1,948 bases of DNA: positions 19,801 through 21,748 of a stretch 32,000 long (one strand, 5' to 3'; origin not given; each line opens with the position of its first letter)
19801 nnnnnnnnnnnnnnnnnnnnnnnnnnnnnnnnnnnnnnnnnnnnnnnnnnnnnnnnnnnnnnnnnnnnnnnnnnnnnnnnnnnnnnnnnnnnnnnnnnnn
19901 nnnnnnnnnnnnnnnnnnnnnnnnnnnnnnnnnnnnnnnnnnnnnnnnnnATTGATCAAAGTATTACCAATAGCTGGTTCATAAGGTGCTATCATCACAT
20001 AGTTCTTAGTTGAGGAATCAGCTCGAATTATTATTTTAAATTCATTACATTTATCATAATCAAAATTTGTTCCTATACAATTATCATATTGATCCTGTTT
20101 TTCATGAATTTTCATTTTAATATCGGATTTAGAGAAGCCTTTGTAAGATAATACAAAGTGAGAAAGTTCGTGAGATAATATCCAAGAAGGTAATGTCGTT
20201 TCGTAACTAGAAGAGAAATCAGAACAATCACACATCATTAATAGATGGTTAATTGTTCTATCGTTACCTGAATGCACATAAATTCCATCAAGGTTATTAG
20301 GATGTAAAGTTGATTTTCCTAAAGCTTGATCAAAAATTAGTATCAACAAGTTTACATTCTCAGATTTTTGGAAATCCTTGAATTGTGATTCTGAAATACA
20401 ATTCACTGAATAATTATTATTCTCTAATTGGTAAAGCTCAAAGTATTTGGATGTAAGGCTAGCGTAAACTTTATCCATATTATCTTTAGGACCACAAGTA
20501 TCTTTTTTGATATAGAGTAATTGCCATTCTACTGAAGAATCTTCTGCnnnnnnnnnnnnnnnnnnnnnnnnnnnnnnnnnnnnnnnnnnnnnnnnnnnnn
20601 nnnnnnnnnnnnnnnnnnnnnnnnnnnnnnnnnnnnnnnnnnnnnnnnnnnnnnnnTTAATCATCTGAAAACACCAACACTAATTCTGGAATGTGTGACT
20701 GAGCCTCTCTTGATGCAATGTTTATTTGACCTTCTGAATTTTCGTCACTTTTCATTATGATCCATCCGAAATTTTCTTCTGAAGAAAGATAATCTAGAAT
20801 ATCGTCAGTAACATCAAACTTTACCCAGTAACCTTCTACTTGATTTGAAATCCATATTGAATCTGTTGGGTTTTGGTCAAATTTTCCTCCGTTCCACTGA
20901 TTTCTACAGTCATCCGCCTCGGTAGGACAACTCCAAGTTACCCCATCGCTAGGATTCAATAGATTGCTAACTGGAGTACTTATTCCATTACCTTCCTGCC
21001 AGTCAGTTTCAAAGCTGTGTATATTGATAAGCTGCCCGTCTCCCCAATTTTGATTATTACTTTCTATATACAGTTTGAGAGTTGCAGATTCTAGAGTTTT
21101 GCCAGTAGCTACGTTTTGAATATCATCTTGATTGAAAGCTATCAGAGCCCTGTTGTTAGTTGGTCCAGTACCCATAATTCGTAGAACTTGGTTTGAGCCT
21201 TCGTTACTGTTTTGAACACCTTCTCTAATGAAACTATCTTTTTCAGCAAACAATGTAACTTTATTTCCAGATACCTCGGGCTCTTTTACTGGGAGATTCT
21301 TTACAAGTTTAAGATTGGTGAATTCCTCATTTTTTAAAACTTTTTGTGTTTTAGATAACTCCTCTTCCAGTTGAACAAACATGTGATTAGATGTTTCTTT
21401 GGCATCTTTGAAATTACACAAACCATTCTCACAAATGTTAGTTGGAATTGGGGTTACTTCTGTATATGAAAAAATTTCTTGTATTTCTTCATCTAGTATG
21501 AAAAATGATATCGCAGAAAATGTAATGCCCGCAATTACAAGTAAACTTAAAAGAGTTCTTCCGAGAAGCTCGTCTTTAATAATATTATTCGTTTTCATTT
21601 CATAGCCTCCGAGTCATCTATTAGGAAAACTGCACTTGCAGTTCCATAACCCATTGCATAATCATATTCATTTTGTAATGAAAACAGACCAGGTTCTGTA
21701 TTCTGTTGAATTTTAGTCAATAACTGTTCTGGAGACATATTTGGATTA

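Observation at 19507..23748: Translationally coupled three-gene operon of secreted proteins next to a two-component system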

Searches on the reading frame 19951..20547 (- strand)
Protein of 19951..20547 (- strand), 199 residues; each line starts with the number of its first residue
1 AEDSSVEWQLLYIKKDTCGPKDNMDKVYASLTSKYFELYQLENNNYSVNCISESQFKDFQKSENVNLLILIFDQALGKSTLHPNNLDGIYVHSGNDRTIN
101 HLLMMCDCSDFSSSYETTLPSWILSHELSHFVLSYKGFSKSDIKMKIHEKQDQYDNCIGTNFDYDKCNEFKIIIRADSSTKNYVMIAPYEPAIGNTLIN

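Call 92: search_solved_structures(query=A4, max_evalue=10, show_alignments=3)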
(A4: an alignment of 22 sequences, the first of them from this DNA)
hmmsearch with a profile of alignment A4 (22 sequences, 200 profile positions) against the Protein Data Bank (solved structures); distinct sequences matched with E-value up to 10: 2.
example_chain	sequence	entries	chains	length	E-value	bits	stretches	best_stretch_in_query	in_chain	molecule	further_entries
6hms_B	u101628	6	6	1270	0.7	12.8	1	25-84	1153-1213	DNA polymerase II large subunit,DNA polymerase II large subunit | DP2 | DNA polymerase II large subunit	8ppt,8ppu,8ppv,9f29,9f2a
6t8h_B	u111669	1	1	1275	0.7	12.8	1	25-84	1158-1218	DP2 subunit of D-family DNA-polymerase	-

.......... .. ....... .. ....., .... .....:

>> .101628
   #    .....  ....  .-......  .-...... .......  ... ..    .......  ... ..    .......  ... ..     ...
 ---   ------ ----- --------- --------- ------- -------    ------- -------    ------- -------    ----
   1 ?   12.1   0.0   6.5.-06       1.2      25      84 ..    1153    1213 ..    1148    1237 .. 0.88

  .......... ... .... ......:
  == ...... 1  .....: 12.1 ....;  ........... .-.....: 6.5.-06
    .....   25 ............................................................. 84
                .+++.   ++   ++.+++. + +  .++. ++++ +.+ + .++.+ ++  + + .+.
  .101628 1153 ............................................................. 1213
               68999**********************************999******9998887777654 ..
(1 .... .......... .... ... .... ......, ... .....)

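Call 93: search_protein_families(library=pfam, alignment_id=A4, max_evalue=1)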
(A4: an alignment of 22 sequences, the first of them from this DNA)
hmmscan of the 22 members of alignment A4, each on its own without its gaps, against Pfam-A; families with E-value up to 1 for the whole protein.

A. member 1, seq(199 aa): 1 family
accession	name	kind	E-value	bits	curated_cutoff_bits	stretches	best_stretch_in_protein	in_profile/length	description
PF14891.12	Peptidase_M91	-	0.0082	16.9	25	1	113-166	85-143/176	Effector protein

B. families by the number of members that match (of 22 scanned): 15 families
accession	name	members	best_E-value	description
PF14891.12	Peptidase_M91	2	0.0082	Effector protein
PF10263.15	SprT-like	2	0.015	SprT-like family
PF06114.19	Peptidase_M78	1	0.008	IrrE N-terminal-like domain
PF22679.2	T1R_D3-like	1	0.012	Type I restriction enzyme subunit R domain 3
PF13699.11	eCIS_core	1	0.019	eCIS core domain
PF15639.11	Tox-MPTase3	1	0.031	Metallopeptidase toxin 3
PF04500.22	FLYWCH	1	0.037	FLYWCH zinc finger domain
PF24024.1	DUF7336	1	0.039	Domain of unknown function (DUF7336)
PF01435.24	Peptidase_M48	1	0.059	Peptidase family M48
PF02799.21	NMT_C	1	0.076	Myristoyl-CoA:protein N-myristoyltransferase, C-terminal domain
PF20008.5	DUF6429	1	0.12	Domain of unknown function (DUF6429)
PF21258.2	Glyco_hydro_120_ins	1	0.13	Glycoside hydrolase 120, insertion domain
PF25373.1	SBNO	1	0.14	SBNO alpha/beta domain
PF16888.10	YwqH-like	1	0.2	YwqH-like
PF08889.16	WbqC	1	0.21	WbqC-like protein family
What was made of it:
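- Tried and rejected: Pfam on each member of A4: only sub-threshold zincin families (call 93).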

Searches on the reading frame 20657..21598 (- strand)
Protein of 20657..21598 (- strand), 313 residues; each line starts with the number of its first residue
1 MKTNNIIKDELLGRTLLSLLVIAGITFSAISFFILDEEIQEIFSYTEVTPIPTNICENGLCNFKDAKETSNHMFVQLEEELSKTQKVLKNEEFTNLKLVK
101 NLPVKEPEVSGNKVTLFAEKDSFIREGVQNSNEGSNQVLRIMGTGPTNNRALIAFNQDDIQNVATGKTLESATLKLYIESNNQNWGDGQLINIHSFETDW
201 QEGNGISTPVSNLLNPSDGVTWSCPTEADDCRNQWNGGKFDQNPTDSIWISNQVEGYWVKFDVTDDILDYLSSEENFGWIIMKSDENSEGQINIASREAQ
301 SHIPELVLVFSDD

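Call 3: search_protein_families(library=pfam, proteins=[window:20657-21598:-], max_evalue=0.1)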
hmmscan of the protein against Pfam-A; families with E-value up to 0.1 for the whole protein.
window:20657-21598:- (313 aa): 1 family
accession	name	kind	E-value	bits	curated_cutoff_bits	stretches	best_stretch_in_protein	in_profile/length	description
PF24517.2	CBM96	-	1.6e-13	51.2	26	2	113-202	2-87/164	Carbohydrate-binding module family 96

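Call 4: search_protein_families(library=ncbifam, proteins=[window:20657-21598:-], max_evalue=0.1)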
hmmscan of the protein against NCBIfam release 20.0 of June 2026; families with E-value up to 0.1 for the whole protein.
window:20657-21598:- (313 aa): 1 family
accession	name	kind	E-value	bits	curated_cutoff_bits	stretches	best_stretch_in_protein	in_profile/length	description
NF033679.1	DNRLRE_dom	domain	6.8e-15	55.5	34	1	120-308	1-163/164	DNRLRE domain-containing protein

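Call 13: find_homologous_proteins(query=window:20657-21598:-, max_evalue=0.001)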
Query window:20657-21598:- (313 aa): 203 proteins with E <= 0.001 among 1636 candidates; the best 120 are listed.
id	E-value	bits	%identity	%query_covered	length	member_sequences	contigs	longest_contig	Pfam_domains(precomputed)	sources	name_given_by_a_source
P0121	3.0e-186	636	90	100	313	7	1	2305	PF24517.3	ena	-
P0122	5.0e-186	635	90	100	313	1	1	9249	PF24517.3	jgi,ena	-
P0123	1.1e-185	634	89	100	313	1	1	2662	PF24517.3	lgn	-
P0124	1.5e-185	634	90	100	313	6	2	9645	PF24517.3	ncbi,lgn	ncbi:MAG: DUF7594 domain-containing protein [Nitrosopumilaceae archaeon]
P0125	3.8e-183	626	90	100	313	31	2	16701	PF24517.3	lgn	-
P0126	6.3e-182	622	88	100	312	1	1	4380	PF24517.3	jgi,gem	-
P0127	2.1e-181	620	90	100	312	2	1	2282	PF24517.3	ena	-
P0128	2.4e-181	620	88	100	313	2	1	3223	PF24517.3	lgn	-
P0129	1.1e-177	608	89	98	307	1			PF24517.3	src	-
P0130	9.6e-171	585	83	100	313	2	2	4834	PF24517.3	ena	-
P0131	3.9e-170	583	83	100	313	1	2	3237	PF24517.3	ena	-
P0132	3.6e-169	580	83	100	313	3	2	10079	PF24517.3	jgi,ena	jgi:hypothetical protein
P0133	9.1e-169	579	81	100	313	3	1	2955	PF24517.3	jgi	-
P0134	4.8e-168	576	81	100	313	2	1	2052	PF24517.3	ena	-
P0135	5.2e-168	576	81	100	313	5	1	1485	PF24517.3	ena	-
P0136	2.2e-166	571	81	100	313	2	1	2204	PF24517.3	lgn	-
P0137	3.3e-156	537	77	100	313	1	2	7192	PF24517.3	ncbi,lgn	-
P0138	1.3e-144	499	69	100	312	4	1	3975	PF24517.3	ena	-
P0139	4.8e-142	491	68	100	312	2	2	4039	PF24517.3,PF06848.18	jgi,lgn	jgi:hypothetical protein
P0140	5.9e-139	481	69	99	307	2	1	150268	PF24517.3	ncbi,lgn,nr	ncbi:MAG TPA: DNRLRE domain-containing protein [Nitrosopumilaceae archaeon]|nr:DNRLRE domain-contain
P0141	4.9e-136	471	89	76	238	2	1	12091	PF24517.3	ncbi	ncbi:MAG: DNRLRE domain-containing protein, partial [Nitrosopumilaceae archaeon]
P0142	9.1e-136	470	68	100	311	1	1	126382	PF24517.3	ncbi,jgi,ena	-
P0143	1.1e-135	470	67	100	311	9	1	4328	PF24517.3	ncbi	ncbi:MAG TPA: DNRLRE domain-containing protein [Nitrososphaeraceae archaeon]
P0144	1.1e-135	470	68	100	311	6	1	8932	PF24517.3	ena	-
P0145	1.2e-135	470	68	100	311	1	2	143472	PF24517.3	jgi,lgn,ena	-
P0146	1.7e-135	469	67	100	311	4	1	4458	PF24517.3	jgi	-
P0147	7.1e-135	467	68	100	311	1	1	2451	PF24517.3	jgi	jgi:hypothetical protein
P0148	4.6e-134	465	66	100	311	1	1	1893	PF24517.3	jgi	jgi:hypothetical protein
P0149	3.1e-131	455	66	100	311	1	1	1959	PF24517.3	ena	-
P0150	3.8e-131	455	66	100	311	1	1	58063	PF24517.3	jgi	jgi:hypothetical protein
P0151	6.6e-131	454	67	100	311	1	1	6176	PF24517.3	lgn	-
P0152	4.2e-130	452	64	99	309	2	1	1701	PF24517.3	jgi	jgi:hypothetical protein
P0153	2.2e-129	449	65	100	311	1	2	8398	PF24517.3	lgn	-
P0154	1.4e-127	443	64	98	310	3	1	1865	PF24517.3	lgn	-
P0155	2.0e-127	443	64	98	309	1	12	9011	PF24517.3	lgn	-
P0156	2.7e-127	443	65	100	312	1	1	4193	PF24517.3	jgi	jgi:hypothetical protein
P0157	4.1e-127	442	66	98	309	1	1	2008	PF24517.3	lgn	-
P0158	5.8e-127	441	63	100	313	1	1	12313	PF24517.3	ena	-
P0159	6.4e-127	441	63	98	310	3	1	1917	PF24517.3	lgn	-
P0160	1.9e-126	440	63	99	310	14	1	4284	PF24517.3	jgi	-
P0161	2.3e-126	439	64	98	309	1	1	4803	PF24517.3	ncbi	-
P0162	2.8e-126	439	65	98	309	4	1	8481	PF24517.3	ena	-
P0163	3.7e-126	439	65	98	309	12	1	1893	PF24517.3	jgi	-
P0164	7.1e-126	438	64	98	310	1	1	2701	PF24517.3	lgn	-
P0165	1.1e-125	437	64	98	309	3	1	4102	PF24517.3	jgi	-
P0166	1.2e-125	437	63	98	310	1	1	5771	PF24517.3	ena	-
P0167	1.3e-125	437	63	98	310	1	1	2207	PF24517.3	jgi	jgi:hypothetical protein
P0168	1.4e-125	437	63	98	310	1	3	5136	PF24517.3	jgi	-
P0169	2.2e-125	436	64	98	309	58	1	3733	PF24517.3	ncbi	-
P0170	2.5e-125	436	63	98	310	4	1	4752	PF24517.3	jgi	jgi:hypothetical protein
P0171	5.3e-125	435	64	98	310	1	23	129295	PF24517.3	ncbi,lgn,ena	-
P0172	7.5e-125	434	64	98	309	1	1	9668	PF24517.3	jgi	-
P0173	8.7e-125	434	63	98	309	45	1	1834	PF24517.3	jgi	-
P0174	9.2e-125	434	62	98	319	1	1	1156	PF24517.3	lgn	-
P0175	1.3e-124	434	64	98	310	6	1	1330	PF24517.3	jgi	-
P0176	1.3e-124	434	62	98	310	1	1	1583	PF24517.3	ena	-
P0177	1.6e-124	433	62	98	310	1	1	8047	PF24517.3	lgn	-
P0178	1.7e-124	433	64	98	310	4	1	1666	PF24517.3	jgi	-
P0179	2.2e-124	433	63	98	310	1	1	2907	PF24517.3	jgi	-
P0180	3.2e-124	432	65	98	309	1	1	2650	PF24517.3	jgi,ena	-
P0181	4.1e-124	432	63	99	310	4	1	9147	PF24517.3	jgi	jgi:hypothetical protein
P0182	5.5e-124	432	63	98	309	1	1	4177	PF24517.3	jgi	-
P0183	7.5e-124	431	63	98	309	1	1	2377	PF24517.3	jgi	-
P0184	2.5e-123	429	64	98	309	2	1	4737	PF24517.3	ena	-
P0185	2.8e-123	429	64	98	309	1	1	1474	PF24517.3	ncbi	-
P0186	5.5e-123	428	64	98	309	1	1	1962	PF24517.3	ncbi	-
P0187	5.5e-123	428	64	98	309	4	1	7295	PF24517.3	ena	-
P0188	8.0e-123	428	63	98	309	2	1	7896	PF24517.3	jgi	-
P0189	1.3e-122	427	63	98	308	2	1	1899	PF24517.3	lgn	-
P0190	1.6e-122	427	63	98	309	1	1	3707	PF24517.3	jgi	-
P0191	3.2e-122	426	59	98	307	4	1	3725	PF24517.3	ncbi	-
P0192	5.2e-122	425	63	98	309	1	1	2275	PF24517.3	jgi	-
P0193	7.1e-122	425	61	98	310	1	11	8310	PF24517.3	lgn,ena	-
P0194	4.2e-121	422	61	98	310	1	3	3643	PF24517.3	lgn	-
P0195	6.5e-120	418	62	98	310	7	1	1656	PF24517.3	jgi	-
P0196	1.2e-119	417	62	98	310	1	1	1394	PF24517.3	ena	-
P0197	1.3e-119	417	60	98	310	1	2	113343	PF24517.3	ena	-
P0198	1.6e-119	417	62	98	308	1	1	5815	PF24517.3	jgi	jgi:hypothetical protein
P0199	2.4e-119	416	62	98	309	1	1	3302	PF24517.3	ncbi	-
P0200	3.0e-119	416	57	98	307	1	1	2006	PF24517.3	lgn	-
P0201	7.5e-119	415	59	98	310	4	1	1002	PF24517.3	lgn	-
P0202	1.5e-118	414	62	98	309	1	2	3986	PF24517.3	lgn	-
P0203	1.8e-118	414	61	100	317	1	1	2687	PF24517.3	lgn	-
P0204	2.9e-118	413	63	99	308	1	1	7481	PF24517.3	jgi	-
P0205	6.1e-118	412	62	100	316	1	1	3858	PF24517.3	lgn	-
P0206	1.9e-117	410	58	100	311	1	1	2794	PF24517.3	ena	-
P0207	1.4e-115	404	61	98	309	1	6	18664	PF24517.3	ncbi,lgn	-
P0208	4.9e-115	402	59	98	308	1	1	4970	PF24517.3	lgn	-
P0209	7.2e-115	402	61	97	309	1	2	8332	PF24517.3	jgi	jgi:hypothetical protein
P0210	1.2e-114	401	58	95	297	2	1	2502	PF24517.3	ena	-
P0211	1.2e-114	401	62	98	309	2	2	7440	PF24517.3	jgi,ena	jgi:hypothetical protein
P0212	1.8e-114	400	60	99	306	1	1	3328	PF24517.3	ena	-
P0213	4.4e-114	399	60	98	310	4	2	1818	PF24517.3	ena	-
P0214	9.1e-112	392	59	98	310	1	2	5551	PF24517.3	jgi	jgi:hypothetical protein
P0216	2.1e-106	374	56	99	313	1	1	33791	PF24517.3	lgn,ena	-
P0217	1.4e-104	368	55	98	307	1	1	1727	PF24517.3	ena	-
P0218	4.7e-99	350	53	97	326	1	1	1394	PF24517.3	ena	-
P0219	9.8e-99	349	52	99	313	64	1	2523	PF24517.3,PF06848.18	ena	-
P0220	9.7e-98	345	53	96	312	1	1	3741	PF24517.3,PF06848.18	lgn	-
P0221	1.8e-95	338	52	97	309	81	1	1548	PF24517.3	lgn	-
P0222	1.4e-93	332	50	97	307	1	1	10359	PF24517.3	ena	-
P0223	8.5e-93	329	51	99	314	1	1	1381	PF24517.3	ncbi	-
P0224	2.2e-92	328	69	69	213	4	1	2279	PF24517.3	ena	-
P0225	3.8e-92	327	50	97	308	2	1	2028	PF24517.3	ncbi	-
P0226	2.0e-91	325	51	97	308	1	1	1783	PF24517.3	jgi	-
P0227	5.7e-90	320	51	96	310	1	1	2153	PF24517.3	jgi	jgi:hypothetical protein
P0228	7.1e-86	306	77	58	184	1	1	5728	PF24517.3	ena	-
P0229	3.8e-85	304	47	99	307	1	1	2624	PF24517.3,PF06848.18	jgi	jgi:hypothetical protein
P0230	1.5e-84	302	48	97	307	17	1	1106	PF24517.3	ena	-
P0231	9.6e-84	299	49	98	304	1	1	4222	PF24517.3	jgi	-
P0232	2.7e-82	295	47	97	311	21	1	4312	PF24517.3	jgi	-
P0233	5.5e-82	294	46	98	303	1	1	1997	PF24517.3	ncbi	ncbi:MAG: DNRLRE domain-containing protein [Nitrosopumilaceae archaeon]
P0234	2.0e-81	292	47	99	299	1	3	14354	PF24517.3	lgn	-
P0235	2.2e-81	292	48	97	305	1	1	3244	PF24517.3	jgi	-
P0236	6.8e-81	290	49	97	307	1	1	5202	PF24517.3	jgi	-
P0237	8.1e-81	290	45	97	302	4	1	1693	PF24517.3,PF06848.18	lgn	-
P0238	1.6e-80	289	46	97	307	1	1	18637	PF24517.3,PF06848.18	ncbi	-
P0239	1.7e-80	289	47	98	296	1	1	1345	PF24517.3,PF06848.18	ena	-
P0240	2.0e-80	289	46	98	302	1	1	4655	PF24517.3,PF06848.18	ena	-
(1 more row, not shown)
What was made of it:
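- Closest known: CBM96 / DNRLRE domain: the alginate-binding module of lyase Dp0100. Same: Some orthologues also hit the disaggregatase repeat PF06848 (call 13).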

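Call 48: predict_structure(alignment_id=A2)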
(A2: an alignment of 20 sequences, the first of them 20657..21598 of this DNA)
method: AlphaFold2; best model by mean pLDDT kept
length: 313 residues; sequences in the alignment: 20
mean_pLDDT: 63.8   pTM: 0.59
mean pLDDT of the five models: 63.8, 62.0, 60.8, 57.5, 56.7
residues with pLDDT >= 90: 49; 70-90: 109; 50-70: 38; < 50: 117
segments of 3 or more residues with pLDDT < 50: 1-5, 35-100, 127-135, 202-235
pLDDT, mean of each block of 10 residues (from residue 1): 48 70 70 44 31 34 35 28 30 37 77 90 53 58 65 86 90 93 81 81 38 35 44 54 87 84 93 83 81 82 93 76
secondary structure, 60 per line:
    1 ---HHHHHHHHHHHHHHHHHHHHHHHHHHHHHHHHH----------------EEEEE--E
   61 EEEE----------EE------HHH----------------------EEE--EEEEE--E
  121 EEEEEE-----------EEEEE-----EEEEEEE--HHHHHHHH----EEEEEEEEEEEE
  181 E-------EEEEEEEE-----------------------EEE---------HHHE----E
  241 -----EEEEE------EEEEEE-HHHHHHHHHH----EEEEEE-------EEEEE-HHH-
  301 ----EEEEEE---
elements in order: H4-36 E53-57 E60-64 E108-110 E113-117 E120-126 E138-142 E148-154 H157-164 E169-181 E189-196 E220-222 E246-250 E257-262 H264-273 E278-283 E291-295 E305-310
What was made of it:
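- On CBM96 / DNRLRE domain: The model's pLDDT in the domain is about 80-93 (call 48).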

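Call 53: fold_search(model_id=the predicted structure, library=pdb)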
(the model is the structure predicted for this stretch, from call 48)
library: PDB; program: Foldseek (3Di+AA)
matches with E <= 10: 1087; with E <= 0.001: 15
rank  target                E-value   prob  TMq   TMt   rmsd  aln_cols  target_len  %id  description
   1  8wab_B                1.2e-07  1.00  0.44  0.74   4.7       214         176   20  Crystal structure of a chondroitin sulfate-binding carbohydrate binding module of a chondroitinase (released 2024-01-17)
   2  8wab_A                1.5e-07  1.00  0.43  0.73   4.9       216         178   20  Crystal structure of a chondroitin sulfate-binding carbohydrate binding module of a chondroitinase (released 2024-01-17)
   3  8fxs_A                1.3e-06  1.00  0.34  0.34   9.4       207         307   15  Crystal structure of human pro-TGF-beta2 in complex with Nb9 (released 2023-06-21)
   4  8fxs_B                2.5e-06  1.00  0.31  0.32   9.7       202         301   13  Crystal structure of human pro-TGF-beta2 in complex with Nb9 (released 2023-06-21)
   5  8fxv_A                8.7e-06  1.00  0.33  0.32   9.2       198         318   15  Crystal structure of human proTGF-beta2 in complex with Nb18 (released 2023-06-21)
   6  7vbo                  2.3e-05  1.00  0.42  0.69   5.6       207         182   16  Alginate binding domain CBM (released 2022-09-07)
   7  6sf2_F                8.3e-05  1.00  0.31  0.58   7.3       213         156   12  Ternary complex of human bone morphogenetic protein 9 (BMP9) growth factor domain, its prodomain and extracellular dom (released 2020-04-08)
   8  4yci_A                1.2e-04  1.00  0.33  0.50   8.2       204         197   10  non-latent pro-bone morphogenetic protein 9 (released 2015-03-04)
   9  6gff_E                2.1e-04  1.00  0.31  0.42   8.9       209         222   13  Structure of GARP (LRRC32) in complex with latent TGF-beta1 and MHG-8 Fab (released 2018-11-07)
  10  8rew_A                5.7e-04  1.00  0.31  0.45   8.3       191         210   13  CryoEM structure of human GARP-lTGFbeta1 in complex with a Fab fragment derived from an activating antibody. (released 2025-03-26)
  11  6gff_G                6.0e-04  1.00  0.31  0.43   8.3       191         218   14  Structure of GARP (LRRC32) in complex with latent TGF-beta1 and MHG-8 Fab (released 2018-11-07)
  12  8vsd_E                7.5e-04  1.00  0.30  0.29   6.8       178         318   16  avb8/L-TGF-b1/GARP (released 2024-09-11)
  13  5hlz_A                7.5e-04  1.00  0.27  0.39   8.6       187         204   12  Structure of Pro-Activin A Complex at 2.85 A resolution (released 2016-07-13)
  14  6gff_C                7.9e-04  1.00  0.27  0.39  11.5       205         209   12  Structure of GARP (LRRC32) in complex with latent TGF-beta1 and MHG-8 Fab (released 2018-11-07)
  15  6uja_D                9.8e-04  1.00  0.28  0.47   9.0       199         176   14  Integrin alpha-v beta-8 in complex with pro-TGF-beta1 (released 2020-02-05)
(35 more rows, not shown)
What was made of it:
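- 20657..21598 (-): geneB: 313-aa protein with an N-terminal TM anchor, a disordered linker and a CBM96/DNRLRE beta-sandwich. AF2 model with Foldseek matches to 8wab (chondroitin-sulfate-binding CBM, E=1.2e-7, TM 0.74) and 7vbo (alginate-binding CBM96, E=2.3e-5) (calls 48, 53).
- On CBM96 / DNRLRE domain: Foldseek: 8wab E=1.2e-7 with TM 0.74; 7vbo E=2.3e-5 with TM 0.69 (call 53).
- Closest known: CBM96 / DNRLRE domain: the alginate-binding module of lyase Dp0100. Same: Sequence family (PF24517, NF033679) and beta-sandwich fold (calls 3, 4, 53).
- GeneB has a CBM96 fold (call 53).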
